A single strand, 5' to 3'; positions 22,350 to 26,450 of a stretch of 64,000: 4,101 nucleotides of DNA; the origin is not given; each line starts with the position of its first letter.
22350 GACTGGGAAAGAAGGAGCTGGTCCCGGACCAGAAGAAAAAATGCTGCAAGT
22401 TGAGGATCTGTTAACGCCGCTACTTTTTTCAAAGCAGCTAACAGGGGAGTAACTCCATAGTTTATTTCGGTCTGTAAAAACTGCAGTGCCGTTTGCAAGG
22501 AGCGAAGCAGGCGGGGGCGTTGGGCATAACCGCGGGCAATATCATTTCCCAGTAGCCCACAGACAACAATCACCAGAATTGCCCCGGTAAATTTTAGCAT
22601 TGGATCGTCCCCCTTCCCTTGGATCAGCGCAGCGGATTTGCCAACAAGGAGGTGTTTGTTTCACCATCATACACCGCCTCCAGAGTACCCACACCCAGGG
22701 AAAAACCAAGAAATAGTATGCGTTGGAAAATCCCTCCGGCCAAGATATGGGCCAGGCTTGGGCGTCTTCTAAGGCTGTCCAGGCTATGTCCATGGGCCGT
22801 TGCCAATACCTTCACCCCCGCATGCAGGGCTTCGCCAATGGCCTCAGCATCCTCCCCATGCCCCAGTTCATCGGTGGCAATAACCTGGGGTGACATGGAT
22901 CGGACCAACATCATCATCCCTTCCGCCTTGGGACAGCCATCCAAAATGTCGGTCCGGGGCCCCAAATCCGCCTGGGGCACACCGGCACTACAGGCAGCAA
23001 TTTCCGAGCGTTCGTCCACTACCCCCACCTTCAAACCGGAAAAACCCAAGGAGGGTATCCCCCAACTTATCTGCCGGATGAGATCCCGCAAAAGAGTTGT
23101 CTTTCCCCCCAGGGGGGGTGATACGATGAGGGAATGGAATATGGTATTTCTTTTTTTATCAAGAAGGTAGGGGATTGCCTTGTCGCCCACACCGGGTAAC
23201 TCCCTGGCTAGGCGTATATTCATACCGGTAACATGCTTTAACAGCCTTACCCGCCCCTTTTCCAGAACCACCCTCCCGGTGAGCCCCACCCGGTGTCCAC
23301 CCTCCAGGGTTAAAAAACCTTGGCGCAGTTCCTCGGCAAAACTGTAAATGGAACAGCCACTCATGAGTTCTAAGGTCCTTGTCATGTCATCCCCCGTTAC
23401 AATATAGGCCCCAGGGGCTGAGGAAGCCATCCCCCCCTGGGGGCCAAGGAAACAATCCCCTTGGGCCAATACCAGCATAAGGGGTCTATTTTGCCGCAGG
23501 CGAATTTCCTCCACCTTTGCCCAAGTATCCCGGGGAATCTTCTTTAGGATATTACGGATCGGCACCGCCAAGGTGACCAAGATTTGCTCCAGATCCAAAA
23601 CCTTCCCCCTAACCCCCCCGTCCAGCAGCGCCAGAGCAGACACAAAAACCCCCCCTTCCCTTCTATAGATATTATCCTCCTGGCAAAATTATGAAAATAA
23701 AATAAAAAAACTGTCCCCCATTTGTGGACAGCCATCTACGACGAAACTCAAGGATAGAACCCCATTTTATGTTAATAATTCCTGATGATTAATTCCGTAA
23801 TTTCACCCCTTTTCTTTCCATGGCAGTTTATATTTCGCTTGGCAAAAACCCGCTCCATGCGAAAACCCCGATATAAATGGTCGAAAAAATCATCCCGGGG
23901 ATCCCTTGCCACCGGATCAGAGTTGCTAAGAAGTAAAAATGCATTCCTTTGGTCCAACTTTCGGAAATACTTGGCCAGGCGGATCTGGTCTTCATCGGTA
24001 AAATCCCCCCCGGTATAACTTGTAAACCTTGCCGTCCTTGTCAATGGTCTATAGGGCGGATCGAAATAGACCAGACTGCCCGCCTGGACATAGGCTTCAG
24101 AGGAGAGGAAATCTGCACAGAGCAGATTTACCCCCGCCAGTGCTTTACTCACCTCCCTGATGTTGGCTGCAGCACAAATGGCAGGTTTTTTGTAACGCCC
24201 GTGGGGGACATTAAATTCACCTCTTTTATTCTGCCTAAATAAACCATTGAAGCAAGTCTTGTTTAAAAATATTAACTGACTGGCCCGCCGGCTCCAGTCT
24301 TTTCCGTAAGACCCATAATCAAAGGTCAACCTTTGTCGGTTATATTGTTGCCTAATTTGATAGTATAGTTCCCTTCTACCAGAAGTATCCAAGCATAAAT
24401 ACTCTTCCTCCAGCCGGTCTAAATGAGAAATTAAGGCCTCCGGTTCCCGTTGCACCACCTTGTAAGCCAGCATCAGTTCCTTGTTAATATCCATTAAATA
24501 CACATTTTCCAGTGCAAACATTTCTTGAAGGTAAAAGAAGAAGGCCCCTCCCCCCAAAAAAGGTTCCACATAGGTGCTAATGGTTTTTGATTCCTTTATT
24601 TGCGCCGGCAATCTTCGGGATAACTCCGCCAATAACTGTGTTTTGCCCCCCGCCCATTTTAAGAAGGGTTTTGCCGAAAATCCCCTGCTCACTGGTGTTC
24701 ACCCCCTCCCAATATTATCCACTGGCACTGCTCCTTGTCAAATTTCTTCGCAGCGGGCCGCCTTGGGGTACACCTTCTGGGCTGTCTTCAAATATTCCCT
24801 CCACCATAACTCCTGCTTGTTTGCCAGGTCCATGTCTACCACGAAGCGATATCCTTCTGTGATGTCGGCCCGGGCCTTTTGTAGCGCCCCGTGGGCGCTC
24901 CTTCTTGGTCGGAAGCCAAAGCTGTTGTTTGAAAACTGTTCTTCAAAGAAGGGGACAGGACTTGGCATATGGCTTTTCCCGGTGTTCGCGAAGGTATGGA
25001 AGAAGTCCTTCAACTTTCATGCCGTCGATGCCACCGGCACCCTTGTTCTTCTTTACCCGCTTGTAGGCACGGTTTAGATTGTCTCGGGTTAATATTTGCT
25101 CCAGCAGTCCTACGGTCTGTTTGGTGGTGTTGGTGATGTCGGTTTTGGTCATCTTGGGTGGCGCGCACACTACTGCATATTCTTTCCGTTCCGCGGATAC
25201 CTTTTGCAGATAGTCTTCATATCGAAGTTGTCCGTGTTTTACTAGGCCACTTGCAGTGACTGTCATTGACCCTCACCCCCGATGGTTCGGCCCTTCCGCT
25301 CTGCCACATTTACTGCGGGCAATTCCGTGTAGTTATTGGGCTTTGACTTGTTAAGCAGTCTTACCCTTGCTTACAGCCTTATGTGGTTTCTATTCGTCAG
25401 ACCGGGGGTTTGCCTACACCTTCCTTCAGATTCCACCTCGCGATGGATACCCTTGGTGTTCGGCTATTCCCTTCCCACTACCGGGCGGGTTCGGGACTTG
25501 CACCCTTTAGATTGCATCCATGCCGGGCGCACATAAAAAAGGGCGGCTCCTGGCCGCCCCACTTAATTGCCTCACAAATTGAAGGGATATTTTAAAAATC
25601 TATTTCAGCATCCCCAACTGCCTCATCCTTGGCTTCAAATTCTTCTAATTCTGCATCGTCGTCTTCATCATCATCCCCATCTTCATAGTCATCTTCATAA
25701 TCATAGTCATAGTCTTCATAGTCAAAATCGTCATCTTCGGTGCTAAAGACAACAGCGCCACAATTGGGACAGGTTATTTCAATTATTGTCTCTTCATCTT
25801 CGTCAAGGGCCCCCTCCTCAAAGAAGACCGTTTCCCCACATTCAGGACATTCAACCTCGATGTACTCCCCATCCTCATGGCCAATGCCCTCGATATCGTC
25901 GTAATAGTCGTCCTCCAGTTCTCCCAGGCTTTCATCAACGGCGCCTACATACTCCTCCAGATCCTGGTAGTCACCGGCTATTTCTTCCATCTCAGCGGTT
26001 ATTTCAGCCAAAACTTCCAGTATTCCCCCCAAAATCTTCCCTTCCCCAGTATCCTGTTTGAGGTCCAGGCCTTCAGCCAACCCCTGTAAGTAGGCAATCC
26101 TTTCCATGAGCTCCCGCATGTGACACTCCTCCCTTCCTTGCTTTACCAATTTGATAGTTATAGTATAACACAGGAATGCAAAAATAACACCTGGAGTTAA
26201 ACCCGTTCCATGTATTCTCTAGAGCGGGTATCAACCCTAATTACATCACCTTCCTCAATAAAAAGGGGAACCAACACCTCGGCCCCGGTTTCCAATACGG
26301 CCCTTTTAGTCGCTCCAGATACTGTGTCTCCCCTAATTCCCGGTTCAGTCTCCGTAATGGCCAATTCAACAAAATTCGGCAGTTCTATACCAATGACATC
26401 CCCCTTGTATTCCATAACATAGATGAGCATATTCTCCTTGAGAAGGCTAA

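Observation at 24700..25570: Degenerate class C-type group II intron inserted immediately after a Rho-independent terminator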

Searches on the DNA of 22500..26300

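Call 4: search_rna_families(source=window, start=22500, end=26300, threshold=evalue, max_evalue=10, show_alignments=2)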
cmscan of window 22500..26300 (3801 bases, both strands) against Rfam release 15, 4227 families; matches with E-value up to 10: 4.
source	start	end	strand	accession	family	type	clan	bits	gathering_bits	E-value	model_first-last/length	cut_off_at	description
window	25284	25447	-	RF02001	group-II-D1D4-3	Intron;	CL00102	123.8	32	3.3e-26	1-170/170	no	Group II catalytic intron D1-D4-3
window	23404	23448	-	RF01835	HIV_FS2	Cis-reg; frameshift_element;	-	18.6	44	2.5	1-45/45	no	ribosomal frameshift site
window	25648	25702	-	RF01134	sR30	Gene; snRNA; snoRNA; CD-box;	-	14.6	38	2.4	1-57/57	no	Small nucleolar RNA sR30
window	25603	25675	-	RF01139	sR2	Gene; snRNA; snoRNA; CD-box;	-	14.3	42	7.9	1-57/57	no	Small nucleolar RNA sR2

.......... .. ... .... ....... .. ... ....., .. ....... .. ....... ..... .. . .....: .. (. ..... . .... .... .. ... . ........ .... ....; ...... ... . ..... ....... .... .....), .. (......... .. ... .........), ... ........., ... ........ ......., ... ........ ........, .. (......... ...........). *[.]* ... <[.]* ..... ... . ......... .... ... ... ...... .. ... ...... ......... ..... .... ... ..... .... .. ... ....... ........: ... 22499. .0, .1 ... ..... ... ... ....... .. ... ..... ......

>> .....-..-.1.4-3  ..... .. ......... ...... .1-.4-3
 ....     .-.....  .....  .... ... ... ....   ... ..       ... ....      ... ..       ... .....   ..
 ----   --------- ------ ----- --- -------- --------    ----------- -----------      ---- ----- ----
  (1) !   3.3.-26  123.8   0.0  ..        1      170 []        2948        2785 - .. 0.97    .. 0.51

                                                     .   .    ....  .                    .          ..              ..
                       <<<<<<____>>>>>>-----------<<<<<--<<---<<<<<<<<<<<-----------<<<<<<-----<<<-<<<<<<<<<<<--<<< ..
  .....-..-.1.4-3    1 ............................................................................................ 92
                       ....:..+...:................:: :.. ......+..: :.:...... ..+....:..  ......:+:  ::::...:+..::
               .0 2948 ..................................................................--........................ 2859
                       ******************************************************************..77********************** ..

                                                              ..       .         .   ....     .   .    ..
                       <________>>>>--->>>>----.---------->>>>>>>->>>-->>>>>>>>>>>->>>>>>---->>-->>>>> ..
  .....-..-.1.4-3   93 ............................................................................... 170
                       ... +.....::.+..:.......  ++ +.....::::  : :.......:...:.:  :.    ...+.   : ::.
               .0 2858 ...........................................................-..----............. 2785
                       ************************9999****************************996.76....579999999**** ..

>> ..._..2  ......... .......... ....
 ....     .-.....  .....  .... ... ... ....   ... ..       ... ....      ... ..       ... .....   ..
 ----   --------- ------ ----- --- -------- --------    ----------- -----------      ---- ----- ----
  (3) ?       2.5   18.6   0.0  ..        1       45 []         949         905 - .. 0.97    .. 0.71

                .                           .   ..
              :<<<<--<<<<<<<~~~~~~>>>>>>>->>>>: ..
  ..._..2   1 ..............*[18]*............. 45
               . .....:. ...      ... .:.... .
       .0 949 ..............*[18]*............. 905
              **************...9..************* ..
